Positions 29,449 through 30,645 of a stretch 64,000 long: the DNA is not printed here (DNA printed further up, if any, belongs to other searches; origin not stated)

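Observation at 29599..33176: F1 ATP synthase operon interrupted by a foreign ORF and lacking atpD-atpC downstream of atpG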

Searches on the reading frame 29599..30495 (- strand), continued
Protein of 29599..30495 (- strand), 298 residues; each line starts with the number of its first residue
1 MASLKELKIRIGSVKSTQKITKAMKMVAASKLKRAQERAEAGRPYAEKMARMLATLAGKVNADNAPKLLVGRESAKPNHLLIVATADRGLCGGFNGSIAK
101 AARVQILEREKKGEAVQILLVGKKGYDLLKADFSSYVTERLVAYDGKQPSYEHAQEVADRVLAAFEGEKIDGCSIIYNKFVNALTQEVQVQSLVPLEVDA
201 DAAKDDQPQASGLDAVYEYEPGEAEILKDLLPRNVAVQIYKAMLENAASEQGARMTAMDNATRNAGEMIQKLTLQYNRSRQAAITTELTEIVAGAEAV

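Call 29: find_encoding_contigs(protein=P0010, flank=8000, max_places=1)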
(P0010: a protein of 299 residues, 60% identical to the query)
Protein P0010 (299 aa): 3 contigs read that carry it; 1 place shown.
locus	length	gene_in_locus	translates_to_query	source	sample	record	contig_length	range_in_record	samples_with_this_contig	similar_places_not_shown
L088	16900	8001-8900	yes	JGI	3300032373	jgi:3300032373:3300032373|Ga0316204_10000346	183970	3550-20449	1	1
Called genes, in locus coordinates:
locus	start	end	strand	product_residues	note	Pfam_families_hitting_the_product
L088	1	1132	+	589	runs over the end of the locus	PF14849:YidC_periplas, PF02096:60KD_IMP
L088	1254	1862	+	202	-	PF01926:MMR_HSR1, PF03193:RsgA_GTPase (faint)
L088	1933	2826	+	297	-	PF00696:AA_kinase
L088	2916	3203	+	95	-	-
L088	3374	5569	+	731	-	PF18072:FGAR-AT_linker, PF00586:AIRS, PF02769:AIRS_C, PF00586:AIRS, PF02769:AIRS_C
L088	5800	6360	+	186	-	PF00213:OSCP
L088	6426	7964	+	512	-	PF02874:ATP-synt_ab_N, PF00006:ATP-synt_ab, PF00306:ATP-synt_ab_C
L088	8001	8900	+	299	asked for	PF00231:ATP-synt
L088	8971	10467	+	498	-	PF02874:ATP-synt_ab_N, PF00006:ATP-synt_ab, PF22919:ATP-synt_VA_C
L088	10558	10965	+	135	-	PF02823:ATP-synt_DE_N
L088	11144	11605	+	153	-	PF00588:SpoU_methylase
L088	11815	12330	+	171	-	-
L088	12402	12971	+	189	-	-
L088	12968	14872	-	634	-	PF02743:dCache_1 (weak), PF00512:HisKA, PF02518:HATPase_c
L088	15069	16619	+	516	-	PF13541:ChlI, PF01078:Mg_chelatase, PF00158:Sigma54_activat, PF00493:MCM (faint), PF07728:AAA_5, PF13335:Mg_chelatase_C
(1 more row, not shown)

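Call 30: find_encoding_contigs(protein=P0015, flank=8000, max_places=1)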
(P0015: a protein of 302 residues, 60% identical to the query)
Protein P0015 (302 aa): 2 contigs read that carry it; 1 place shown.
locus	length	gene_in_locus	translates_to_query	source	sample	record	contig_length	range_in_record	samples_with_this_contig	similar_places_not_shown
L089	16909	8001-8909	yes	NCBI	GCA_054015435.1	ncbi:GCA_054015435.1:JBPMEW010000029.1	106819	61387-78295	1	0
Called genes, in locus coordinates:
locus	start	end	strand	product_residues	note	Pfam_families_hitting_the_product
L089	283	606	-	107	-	PF05164:ZapA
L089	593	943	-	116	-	-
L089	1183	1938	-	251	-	PF01027:Bax1-I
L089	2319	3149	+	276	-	PF13795:HupE_UreJ_2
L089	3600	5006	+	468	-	PF03060:NMO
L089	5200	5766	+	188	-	PF00213:OSCP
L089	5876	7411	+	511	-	PF02874:ATP-synt_ab_N, PF00006:ATP-synt_ab, PF00306:ATP-synt_ab_C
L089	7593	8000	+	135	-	-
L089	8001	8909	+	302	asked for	PF00231:ATP-synt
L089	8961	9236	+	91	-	-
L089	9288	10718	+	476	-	PF02874:ATP-synt_ab_N, PF00006:ATP-synt_ab, PF22919:ATP-synt_VA_C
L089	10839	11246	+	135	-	PF02823:ATP-synt_DE_N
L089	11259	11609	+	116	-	PF11969:DcpS_C, PF01230:HIT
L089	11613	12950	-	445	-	PF10396:TrmE_N, PF03193:RsgA_GTPase (faint), PF12631:MnmE_helical, PF00350:Dynamin_N (weak), PF01926:MMR_HSR1, PF02421:FeoB_N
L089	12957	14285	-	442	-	PF19425:Csd3_N2 (faint), PF01551:Peptidase_M23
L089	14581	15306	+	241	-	PF10090:HPTransfase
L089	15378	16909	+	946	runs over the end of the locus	PF01627:Hpt, PF02895:H-kinase_dim, PF02518:HATPase_c, PF01584:CheW, PF00072:Response_reg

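Call 31: find_encoding_contigs(protein=P0007, flank=8000, max_places=1)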
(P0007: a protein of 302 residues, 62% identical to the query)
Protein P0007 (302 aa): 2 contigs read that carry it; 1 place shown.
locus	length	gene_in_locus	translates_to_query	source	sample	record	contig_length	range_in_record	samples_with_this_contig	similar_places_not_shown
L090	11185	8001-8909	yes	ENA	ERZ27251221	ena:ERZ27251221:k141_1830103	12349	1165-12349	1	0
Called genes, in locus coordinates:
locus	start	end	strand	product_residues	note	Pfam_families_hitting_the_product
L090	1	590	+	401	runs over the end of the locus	PF01266:DAO (weak), PF01593:Amino_oxidase, PF06100:MCRA (faint), PF13450:NAD_binding_8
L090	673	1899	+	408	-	PF01960:ArgJ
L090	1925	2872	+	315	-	-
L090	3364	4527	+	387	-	-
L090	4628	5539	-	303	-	PF00535:Glycos_transf_2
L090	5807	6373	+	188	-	PF00213:OSCP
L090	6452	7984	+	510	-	PF02874:ATP-synt_ab_N, PF00006:ATP-synt_ab, PF00306:ATP-synt_ab_C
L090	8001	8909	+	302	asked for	PF00231:ATP-synt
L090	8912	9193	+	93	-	-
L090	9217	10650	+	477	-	PF02874:ATP-synt_ab_N, PF00006:ATP-synt_ab, PF22919:ATP-synt_VA_C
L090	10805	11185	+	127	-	?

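Call 32: find_encoding_contigs(protein=P0011, flank=8000, max_places=1)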
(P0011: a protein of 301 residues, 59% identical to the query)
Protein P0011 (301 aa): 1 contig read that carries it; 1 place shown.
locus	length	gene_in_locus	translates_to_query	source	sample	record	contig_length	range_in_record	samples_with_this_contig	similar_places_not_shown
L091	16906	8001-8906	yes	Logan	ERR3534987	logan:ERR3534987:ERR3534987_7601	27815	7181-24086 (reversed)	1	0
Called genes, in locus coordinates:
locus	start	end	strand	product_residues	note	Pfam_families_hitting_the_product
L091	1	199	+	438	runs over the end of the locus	PF22694:CtpB_N-like, PF00595:PDZ, PF13180:PDZ_2, PF17820:PDZ_6, PF03572:Peptidase_S41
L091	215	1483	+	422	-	PF04748:Polysacc_deac_2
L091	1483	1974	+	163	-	PF00293:NUDIX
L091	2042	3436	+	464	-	PF00749:tRNA-synt_1c, PF19269:Anticodon_2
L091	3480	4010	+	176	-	PF01327:Pep_deformylase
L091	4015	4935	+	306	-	PF00551:Formyl_trans_N, PF02911:Formyl_trans_C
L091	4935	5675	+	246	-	PF01416:PseudoU_synth_1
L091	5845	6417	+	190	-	PF00213:OSCP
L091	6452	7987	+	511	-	PF02874:ATP-synt_ab_N, PF00006:ATP-synt_ab, PF00306:ATP-synt_ab_C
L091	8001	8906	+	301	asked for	PF00231:ATP-synt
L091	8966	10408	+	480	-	PF02874:ATP-synt_ab_N, PF00006:ATP-synt_ab, PF22919:ATP-synt_VA_C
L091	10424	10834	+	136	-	PF02823:ATP-synt_DE_N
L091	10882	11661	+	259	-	PF10502:Peptidase_S26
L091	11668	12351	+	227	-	PF14622:Ribonucleas_3_3, PF00636:Ribonuclease_3, PF00035:dsrm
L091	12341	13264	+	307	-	PF00009:GTP_EFTU, PF01926:MMR_HSR1, PF02421:FeoB_N, PF03193:RsgA_GTPase (weak), PF04548:AIG1 (weak), PF10662:PduV-EutP (weak), PF02492:cobW (weak), PF07650:KH_2, +1 more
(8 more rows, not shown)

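Call 35: search_protein_families(library=padloc, proteins=[L089:7593-8000:+, L089:8961-9236:+, L085:2325-2870:+, L082:11087-11545:+, L084:12112-12756:+, L084:12791-13165:+, L025:10900-11283:+], max_evalue=1)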
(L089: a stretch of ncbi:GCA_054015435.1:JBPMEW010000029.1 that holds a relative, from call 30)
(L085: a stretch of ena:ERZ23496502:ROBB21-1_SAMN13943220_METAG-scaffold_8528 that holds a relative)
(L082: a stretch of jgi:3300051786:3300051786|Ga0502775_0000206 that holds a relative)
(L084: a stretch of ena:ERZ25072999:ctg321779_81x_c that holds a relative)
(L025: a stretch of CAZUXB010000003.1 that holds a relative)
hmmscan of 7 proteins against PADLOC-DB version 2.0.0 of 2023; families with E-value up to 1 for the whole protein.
L089:7593-8000:+ (135 aa): 0 families

L089:8961-9236:+ (91 aa): 0 families

L085:2325-2870:+ (181 aa): 1 family
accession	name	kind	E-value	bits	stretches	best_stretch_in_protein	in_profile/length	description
PDLC04756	PDC-M64B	-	0.013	13.6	1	66-101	119-154/160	-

L082:11087-11545:+ (152 aa): 0 families

L084:12112-12756:+ (214 aa): 0 families

L084:12791-13165:+ (124 aa): 0 families

L025:10900-11283:+ (127 aa): 1 family
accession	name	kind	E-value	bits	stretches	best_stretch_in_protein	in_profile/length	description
PDLC03252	MTase_II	-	0.027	11.8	1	28-56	299-327/365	Type II methyltransferase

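Call 36: search_protein_families(library=pfam, proteins=[L089:7593-8000:+, L089:8961-9236:+, L085:2325-2870:+, L082:11087-11545:+, L084:12112-12756:+, L084:12791-13165:+, L025:10900-11283:+, L090:8912-9193:+], max_evalue=5)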
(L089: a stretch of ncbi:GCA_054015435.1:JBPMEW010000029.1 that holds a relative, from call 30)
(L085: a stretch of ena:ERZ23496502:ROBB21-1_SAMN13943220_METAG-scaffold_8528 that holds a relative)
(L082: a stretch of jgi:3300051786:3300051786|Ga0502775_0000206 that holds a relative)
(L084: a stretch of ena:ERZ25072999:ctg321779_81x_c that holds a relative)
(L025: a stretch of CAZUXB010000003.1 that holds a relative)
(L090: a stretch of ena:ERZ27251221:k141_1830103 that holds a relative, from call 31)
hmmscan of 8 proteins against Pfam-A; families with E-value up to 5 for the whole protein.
L089:7593-8000:+ (135 aa): 0 families

L089:8961-9236:+ (91 aa): 1 family
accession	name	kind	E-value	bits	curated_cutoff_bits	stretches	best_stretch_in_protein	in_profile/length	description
PF07543.17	PGA2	-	0.12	12.8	24.2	1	7-53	38-84/135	Protein trafficking PGA2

L085:2325-2870:+ (181 aa): 2 families
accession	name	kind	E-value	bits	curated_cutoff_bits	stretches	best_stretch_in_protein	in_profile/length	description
PF17329.7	DUF5367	-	0.0091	16.7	25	2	111-163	13-65/98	Family of unknown function (DUF5367)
PF04246.17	RseC_MucC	-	0.032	14.6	24.4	1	92-169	51-128/130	Positive regulator of sigma(E), RseC/MucC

L082:11087-11545:+ (152 aa): 0 families

L084:12112-12756:+ (214 aa): 3 families
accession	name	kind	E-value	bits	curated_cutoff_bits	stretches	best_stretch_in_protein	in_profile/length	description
PF04970.19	LRAT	-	0.03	15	24.3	1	44-76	74-106/120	Lecithin retinol acyltransferase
PF16928.10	Inj_translocase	-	0.055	13.6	29.7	1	113-201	126-214/218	DNA/protein translocase of phage P22 injectosome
PF00210.30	Ferritin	-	0.12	12.7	24.5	1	163-206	97-140/142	Ferritin-like domain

L084:12791-13165:+ (124 aa): 0 families

L025:10900-11283:+ (127 aa): 1 family
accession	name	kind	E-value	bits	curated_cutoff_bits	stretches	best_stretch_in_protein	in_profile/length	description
PF18602.6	Rap1a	-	4.1e-17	62.9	27.7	1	27-124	3-90/90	Rap1a immunity proteins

L090:8912-9193:+ (93 aa): 3 families
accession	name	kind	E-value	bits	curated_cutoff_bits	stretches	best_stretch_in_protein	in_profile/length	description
PF02653.21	BPD_transp_2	-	0.00026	20.7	26.8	1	12-85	49-121/269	Branched-chain amino acid transport system / permease component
PF13273.12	DUF4064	-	0.32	11.7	32.1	1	22-64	59-101/102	Protein of unknown function (DUF4064)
PF13829.11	DUF4191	-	1.5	8.6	30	1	19-73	26-75/219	Domain of unknown function (DUF4191)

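Call 75: find_related_loci(query=A1, collection=metagenome_contigs, flank=5000)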
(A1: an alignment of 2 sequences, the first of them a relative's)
Query A1 (87 aa) in metagenome_contigs; peptide patterns used: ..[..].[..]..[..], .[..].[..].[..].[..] (x = any residue, [..] = any of these).
426 stretches matched a pattern; 35 encode a relative of the query (tblastn E <= 1e-3); 35 distinct loci.
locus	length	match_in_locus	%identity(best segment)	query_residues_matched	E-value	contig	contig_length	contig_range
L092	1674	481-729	60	4-87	2e-33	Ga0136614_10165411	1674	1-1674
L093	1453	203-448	61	5-87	2e-33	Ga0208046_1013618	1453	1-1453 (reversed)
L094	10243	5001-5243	59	7-87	7e-32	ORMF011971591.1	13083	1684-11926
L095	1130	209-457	63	5-87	1e-32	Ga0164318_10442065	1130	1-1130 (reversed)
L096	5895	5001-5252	60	3-87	3e-31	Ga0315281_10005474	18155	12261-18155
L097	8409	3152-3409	57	2-87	1e-30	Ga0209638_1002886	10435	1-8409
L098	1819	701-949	60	5-87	1e-30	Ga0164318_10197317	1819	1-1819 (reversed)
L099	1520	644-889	61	5-87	3e-30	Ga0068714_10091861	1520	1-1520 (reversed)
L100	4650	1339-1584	59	5-87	3e-30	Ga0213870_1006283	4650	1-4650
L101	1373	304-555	59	3-87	1e-30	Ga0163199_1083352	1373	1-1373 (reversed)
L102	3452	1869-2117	57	5-87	2e-29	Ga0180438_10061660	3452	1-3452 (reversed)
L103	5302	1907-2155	57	5-87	2e-29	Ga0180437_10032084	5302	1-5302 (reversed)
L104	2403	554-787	59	9-87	5e-29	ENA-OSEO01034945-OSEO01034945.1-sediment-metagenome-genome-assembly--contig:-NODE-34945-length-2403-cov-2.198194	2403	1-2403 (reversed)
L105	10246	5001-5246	57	5-87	6e-29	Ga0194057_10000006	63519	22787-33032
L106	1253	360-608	55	5-87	6e-29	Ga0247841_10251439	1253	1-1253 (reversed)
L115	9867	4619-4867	48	5-87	2e-22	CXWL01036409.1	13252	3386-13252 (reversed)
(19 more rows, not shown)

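Call 81: find_homologous_proteins(query=L089:7593-8000:+, max_evalue=0.001)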
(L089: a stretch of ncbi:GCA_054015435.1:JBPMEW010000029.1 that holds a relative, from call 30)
Query L089:7593-8000:+ (135 aa): 1 proteins with E <= 0.001 among 19 candidates.
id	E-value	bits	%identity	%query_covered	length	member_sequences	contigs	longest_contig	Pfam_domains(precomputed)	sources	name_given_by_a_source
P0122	6.4e-82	290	100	100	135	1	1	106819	-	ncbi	-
